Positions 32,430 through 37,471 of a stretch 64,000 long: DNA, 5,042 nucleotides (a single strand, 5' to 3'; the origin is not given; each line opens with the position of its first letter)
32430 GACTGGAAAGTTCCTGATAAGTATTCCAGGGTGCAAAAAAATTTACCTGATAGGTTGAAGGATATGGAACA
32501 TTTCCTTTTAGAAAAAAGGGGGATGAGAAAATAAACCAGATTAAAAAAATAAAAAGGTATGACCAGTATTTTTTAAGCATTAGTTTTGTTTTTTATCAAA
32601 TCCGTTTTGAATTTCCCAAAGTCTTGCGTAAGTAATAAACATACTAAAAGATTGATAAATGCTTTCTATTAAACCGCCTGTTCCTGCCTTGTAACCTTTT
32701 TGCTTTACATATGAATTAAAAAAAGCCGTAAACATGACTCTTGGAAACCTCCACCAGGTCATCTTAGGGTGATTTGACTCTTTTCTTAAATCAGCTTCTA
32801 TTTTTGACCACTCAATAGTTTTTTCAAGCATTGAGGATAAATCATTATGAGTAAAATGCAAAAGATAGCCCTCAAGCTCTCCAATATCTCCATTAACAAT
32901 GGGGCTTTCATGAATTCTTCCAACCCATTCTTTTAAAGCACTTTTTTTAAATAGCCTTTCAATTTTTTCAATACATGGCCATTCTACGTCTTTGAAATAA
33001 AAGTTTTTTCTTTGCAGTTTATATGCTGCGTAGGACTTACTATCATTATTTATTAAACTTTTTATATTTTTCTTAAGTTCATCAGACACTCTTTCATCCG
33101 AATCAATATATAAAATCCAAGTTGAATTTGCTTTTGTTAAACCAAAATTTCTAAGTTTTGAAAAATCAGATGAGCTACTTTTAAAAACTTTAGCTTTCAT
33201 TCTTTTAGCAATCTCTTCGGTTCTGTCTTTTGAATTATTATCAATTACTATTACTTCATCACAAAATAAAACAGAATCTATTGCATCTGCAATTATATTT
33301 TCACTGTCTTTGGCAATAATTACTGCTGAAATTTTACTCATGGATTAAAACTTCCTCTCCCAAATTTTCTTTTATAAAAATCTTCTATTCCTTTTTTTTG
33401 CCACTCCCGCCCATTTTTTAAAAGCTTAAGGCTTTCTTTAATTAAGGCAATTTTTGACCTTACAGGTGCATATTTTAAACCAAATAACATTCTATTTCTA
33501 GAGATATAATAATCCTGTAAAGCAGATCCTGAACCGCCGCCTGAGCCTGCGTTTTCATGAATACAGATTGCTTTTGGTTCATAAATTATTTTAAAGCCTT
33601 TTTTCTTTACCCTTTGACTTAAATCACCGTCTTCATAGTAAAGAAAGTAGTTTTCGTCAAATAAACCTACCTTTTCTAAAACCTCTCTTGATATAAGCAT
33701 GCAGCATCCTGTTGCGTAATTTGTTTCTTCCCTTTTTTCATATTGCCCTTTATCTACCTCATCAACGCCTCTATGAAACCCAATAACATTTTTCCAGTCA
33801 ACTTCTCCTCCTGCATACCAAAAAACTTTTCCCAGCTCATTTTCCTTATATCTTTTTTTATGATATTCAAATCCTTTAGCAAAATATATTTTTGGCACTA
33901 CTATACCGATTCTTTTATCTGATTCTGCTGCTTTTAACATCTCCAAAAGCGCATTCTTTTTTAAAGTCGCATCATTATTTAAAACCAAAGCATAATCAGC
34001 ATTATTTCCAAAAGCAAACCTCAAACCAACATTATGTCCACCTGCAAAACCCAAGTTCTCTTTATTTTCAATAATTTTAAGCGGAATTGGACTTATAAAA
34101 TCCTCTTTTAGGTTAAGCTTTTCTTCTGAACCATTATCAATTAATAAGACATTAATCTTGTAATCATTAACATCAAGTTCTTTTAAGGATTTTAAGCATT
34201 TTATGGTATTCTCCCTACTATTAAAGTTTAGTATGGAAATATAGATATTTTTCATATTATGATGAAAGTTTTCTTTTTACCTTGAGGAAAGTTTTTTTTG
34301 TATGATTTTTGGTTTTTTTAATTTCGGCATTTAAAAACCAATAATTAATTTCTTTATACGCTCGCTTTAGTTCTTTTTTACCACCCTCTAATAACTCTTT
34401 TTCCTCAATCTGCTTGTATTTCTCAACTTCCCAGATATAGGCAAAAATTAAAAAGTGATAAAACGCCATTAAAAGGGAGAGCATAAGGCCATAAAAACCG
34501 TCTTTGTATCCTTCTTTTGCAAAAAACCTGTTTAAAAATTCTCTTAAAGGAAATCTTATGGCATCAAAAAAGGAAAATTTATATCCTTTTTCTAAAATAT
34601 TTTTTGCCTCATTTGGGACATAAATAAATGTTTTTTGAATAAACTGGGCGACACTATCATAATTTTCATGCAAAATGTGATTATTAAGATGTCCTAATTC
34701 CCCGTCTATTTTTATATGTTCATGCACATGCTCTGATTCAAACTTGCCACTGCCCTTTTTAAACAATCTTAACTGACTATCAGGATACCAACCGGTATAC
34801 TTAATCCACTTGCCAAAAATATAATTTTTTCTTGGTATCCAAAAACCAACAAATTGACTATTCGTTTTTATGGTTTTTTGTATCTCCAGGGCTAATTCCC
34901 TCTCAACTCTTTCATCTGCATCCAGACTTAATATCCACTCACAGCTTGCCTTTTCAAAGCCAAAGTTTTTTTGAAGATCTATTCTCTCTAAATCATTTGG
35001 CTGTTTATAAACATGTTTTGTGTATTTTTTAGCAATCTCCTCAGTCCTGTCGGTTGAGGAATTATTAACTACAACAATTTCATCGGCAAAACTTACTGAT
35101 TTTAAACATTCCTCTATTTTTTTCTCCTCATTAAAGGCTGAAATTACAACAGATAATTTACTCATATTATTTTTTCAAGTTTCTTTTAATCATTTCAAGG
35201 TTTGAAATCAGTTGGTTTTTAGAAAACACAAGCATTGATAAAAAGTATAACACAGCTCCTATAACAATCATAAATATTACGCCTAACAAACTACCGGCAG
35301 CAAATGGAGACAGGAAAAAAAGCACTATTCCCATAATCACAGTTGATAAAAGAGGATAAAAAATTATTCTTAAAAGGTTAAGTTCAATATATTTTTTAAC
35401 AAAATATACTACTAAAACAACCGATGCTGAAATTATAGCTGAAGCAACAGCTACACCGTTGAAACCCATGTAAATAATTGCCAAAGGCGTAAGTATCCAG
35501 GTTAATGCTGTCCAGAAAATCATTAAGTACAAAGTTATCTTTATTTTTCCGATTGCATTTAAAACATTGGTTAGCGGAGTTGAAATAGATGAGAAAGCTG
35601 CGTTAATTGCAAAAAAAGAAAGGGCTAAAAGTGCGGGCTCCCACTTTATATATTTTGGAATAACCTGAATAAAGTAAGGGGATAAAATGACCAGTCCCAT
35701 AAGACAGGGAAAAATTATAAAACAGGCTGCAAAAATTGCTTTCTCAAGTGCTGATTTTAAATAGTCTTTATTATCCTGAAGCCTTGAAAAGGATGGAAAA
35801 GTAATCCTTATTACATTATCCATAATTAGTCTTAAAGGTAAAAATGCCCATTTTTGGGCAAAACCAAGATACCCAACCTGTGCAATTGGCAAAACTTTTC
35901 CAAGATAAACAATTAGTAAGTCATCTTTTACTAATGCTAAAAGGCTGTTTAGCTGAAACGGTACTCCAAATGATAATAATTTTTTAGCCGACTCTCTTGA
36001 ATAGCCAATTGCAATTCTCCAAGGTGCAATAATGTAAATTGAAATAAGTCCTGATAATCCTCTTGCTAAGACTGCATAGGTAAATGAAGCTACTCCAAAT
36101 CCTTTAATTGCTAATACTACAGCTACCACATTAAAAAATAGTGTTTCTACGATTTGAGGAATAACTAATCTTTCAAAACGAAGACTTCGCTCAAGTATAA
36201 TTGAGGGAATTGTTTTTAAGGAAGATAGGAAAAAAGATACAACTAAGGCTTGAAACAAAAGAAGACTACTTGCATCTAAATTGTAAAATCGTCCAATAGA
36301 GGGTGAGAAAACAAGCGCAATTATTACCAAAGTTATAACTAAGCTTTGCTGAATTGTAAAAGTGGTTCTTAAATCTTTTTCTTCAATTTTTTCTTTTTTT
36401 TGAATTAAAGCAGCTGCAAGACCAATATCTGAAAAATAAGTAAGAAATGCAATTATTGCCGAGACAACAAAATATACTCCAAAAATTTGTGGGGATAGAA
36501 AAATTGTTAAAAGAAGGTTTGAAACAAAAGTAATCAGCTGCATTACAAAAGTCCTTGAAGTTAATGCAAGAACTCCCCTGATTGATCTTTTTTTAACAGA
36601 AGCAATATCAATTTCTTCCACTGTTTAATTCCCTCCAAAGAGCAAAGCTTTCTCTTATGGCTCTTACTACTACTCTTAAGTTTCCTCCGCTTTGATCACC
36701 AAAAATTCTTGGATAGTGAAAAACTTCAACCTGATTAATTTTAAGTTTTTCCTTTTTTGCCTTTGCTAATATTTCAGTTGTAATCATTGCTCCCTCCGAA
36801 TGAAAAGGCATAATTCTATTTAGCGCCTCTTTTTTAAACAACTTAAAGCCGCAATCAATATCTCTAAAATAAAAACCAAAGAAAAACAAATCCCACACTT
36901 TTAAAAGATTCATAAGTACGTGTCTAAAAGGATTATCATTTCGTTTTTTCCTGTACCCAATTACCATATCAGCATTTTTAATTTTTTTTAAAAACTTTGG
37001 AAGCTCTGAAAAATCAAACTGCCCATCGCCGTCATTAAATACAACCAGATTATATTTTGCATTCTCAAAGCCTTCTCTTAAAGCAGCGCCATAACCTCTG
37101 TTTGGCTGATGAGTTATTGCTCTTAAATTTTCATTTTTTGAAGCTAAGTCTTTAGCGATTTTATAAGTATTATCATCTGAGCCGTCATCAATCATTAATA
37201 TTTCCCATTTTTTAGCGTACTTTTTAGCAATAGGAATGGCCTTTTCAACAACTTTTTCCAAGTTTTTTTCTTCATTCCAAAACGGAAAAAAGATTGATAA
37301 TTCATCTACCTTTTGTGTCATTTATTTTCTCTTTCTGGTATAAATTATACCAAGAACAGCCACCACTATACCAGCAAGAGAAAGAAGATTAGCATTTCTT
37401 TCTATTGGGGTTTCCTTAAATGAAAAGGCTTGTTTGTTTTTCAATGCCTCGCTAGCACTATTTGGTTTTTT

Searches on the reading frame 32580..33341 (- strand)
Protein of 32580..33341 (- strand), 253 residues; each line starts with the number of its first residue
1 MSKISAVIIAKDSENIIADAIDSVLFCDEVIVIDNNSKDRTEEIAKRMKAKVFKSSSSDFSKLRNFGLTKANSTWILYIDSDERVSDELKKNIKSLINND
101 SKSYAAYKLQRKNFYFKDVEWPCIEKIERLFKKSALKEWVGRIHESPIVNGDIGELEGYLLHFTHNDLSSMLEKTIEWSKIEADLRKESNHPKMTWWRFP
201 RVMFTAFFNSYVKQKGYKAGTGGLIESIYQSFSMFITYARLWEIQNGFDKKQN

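Call 12: search_protein_families(library=pfam, proteins=[window:32580-33341:-], max_evalue=0.01)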
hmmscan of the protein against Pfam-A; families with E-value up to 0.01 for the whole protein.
window:32580-33341:- (253 aa): 3 families
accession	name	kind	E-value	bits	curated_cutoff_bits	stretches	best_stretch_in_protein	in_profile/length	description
PF00535.33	Glycos_transf_2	-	6.4e-16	59.2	23.3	1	5-112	1-118/168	Glycosyl transferase family 2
PF13704.12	Glyco_tranf_2_4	-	5e-05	24.2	27.5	1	25-84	17-83/98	Glycosyl transferase family 2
PF10111.15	Glyco_tranf_2_2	-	0.0011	19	27.3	1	28-94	30-104/276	Glycosyltransferase like family 2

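Call 37: search_protein_families(library=ncbifam, proteins=[window:32580-33341:-], max_evalue=0.00001)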
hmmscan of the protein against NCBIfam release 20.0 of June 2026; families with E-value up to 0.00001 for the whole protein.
window:32580-33341:- (253 aa): 4 families
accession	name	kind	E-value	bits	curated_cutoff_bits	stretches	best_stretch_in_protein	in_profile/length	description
TIGR04283.1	glyco_like_mftF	equivalog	4.7e-12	46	182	1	27-119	28-121/221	TIGR04283 family arsenosugar biosynthesis glycosyltransferase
NF010496.0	PRK13915.1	equivalog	1.6e-06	27.5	262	1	2-56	31-92/307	glucosyl-3-phosphoglycerate synthase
TIGR04195.1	S_glycosyl_SunS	equivalog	2.5e-06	26.6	350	1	4-94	59-152/421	SunS family peptide S-glycosyltransferase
NF047683.1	TeichurnBiosyTuaG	equivalog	2.7e-06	27.2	400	1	4-111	8-127/252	teichuronic acid biosynthesis protein TuaG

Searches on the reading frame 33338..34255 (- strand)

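Call 12: search_protein_families(library=pfam, proteins=[window:33338-34255:-], max_evalue=0.01)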
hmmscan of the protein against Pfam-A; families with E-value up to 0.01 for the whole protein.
window:33338-34255:- (305 aa): 6 families
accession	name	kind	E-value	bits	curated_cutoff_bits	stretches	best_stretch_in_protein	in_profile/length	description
PF00535.33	Glycos_transf_2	-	4.6e-18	66.1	23.3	1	8-196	4-167/168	Glycosyl transferase family 2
PF13641.12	Glyco_tranf_2_3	-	2.3e-07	31.5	27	1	136-242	131-213/230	Glycosyltransferase like family 2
PF13632.12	Glyco_trans_2_3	-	2.2e-05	24.8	27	1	182-261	73-144/198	Glycosyl transferase family group 2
PF13506.12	Glyco_transf_21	-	0.00011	22.1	21.7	1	173-230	93-151/174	Glycosyl transferase family 21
PF02709.20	Glyco_transf_7C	-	0.00095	19.2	23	1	176-224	14-63/78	N-terminal domain of galactosyltransferase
PF10111.15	Glyco_tranf_2_2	-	0.0019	18.2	27.3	0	183-223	165-206/276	Glycosyltransferase like family 2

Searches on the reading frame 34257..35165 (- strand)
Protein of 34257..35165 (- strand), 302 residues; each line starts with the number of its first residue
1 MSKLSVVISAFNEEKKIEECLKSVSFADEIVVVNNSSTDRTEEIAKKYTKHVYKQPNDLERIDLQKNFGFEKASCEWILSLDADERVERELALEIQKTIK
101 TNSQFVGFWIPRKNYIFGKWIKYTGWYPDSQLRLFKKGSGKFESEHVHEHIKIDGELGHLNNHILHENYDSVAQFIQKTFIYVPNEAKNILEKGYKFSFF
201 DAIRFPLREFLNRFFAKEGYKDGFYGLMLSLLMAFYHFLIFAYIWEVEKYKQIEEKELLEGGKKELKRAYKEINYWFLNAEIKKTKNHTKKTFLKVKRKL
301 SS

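Call 12: search_protein_families(library=pfam, proteins=[window:34257-35165:-], max_evalue=0.01)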
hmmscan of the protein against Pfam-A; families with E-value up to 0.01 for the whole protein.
window:34257-35165:- (302 aa): 3 families
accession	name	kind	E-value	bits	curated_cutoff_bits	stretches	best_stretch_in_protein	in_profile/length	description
PF00535.33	Glycos_transf_2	-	1.2e-21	77.8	23.3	1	5-130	1-132/168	Glycosyl transferase family 2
PF10111.15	Glyco_tranf_2_2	-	0.00068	19.6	27.3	1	5-87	1-94/276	Glycosyltransferase like family 2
PF13704.12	Glyco_tranf_2_4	-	0.0016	19.3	27.5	1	12-85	2-82/98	Glycosyl transferase family 2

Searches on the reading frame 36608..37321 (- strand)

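Call 12: search_protein_families(library=pfam, proteins=[window:36608-37321:-], max_evalue=0.01)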
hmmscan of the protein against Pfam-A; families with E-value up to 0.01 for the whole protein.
window:36608-37321:- (237 aa): 3 families
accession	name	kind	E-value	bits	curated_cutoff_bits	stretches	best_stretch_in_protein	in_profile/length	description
PF00535.33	Glycos_transf_2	-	5.7e-28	98.4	23.3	1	9-143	1-140/168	Glycosyl transferase family 2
PF10111.15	Glyco_tranf_2_2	-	1.6e-08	34.9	27.3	1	10-116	2-108/276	Glycosyltransferase like family 2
PF13641.12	Glyco_tranf_2_3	-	7.3e-05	23.3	27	1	8-114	3-111/230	Glycosyltransferase like family 2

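Call 37: search_protein_families(library=ncbifam, proteins=[window:36608-37321:-], max_evalue=0.00001)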
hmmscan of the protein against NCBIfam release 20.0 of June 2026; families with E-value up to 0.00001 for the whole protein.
window:36608-37321:- (237 aa): 16 families
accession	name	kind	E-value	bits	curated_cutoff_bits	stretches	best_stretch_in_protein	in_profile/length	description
NF007986.1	PRK10714.1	equivalog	1.5e-22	80.1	529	1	2-216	2-214/316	undecaprenyl-phosphate 4-deoxy-4-formamido-L-arabinose transferase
NF047588.1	GlcsyltransPgfSStrep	equivalog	3.2e-19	69.3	500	1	8-172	3-169/308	glycosyltransferase PgfS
TIGR04182.1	glyco_TIGR04182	equivalog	5.1e-19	68.8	325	1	8-208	2-196/293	S-layer glycoprotein N-glycosyltransferase AglJ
TIGR03937.1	PgaC_IcaA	equivalog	3.2e-18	65.9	422.3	1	3-112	42-148/407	poly-beta-1,6-N-acetyl-D-glucosamine synthase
NF007482.0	PRK10073.1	equivalog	2.4e-13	49.8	423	1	1-105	1-101/334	glycosyltransferase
NF047683.1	TeichurnBiosyTuaG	equivalog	3.2e-13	49.9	400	1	1-121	1-118/252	teichuronic acid biosynthesis protein TuaG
NF041391.1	DPhHxTase_Halo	equivalog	9.5e-13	47.6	375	1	15-200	4-181/213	dolichyl-phosphate hexose transferase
NF010496.0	PRK13915.1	equivalog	2.6e-09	36.6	262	1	6-100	31-127/307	glucosyl-3-phosphoglycerate synthase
NF053739.1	GlytfEpsEBac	equivalog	8.1e-09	34.8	450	1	9-100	4-93/265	glycosyltransferase EpsE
TIGR04283.1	glyco_like_mftF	equivalog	9.6e-09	35.1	182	1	8-124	1-108/221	TIGR04283 family arsenosugar biosynthesis glycosyltransferase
NF038302.1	EPS_HpsE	equivalog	1.5e-08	34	300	1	8-100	3-97/307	hormogonium polysaccharide biosynthesis glycosyltransferase HpsE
TIGR03965.1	mycofact_glyco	equivalog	2.5e-08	33.3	280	1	4-102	72-167/467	mycofactocin biosynthesis glycosyltransferase MftF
NF058614.1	PPMAGASynPpgS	equivalog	2.8e-08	33.4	370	1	10-192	4-186/226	polyprenyl-phospho-N-acetylgalactosaminyl synthase PpgS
NF041875.1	EPS_EpsD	equivalog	3e-08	33.5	370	1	8-111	1-101/325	exopolysaccharide biosynthesis glycosyltransferase EpsD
NF050050.1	ProtGlycPglI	equivalog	1.8e-06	27.6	500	1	7-116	3-110/306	GalNAc(5)-diNAcBac-PP-undecaprenol beta-1,3-glucosyltransferase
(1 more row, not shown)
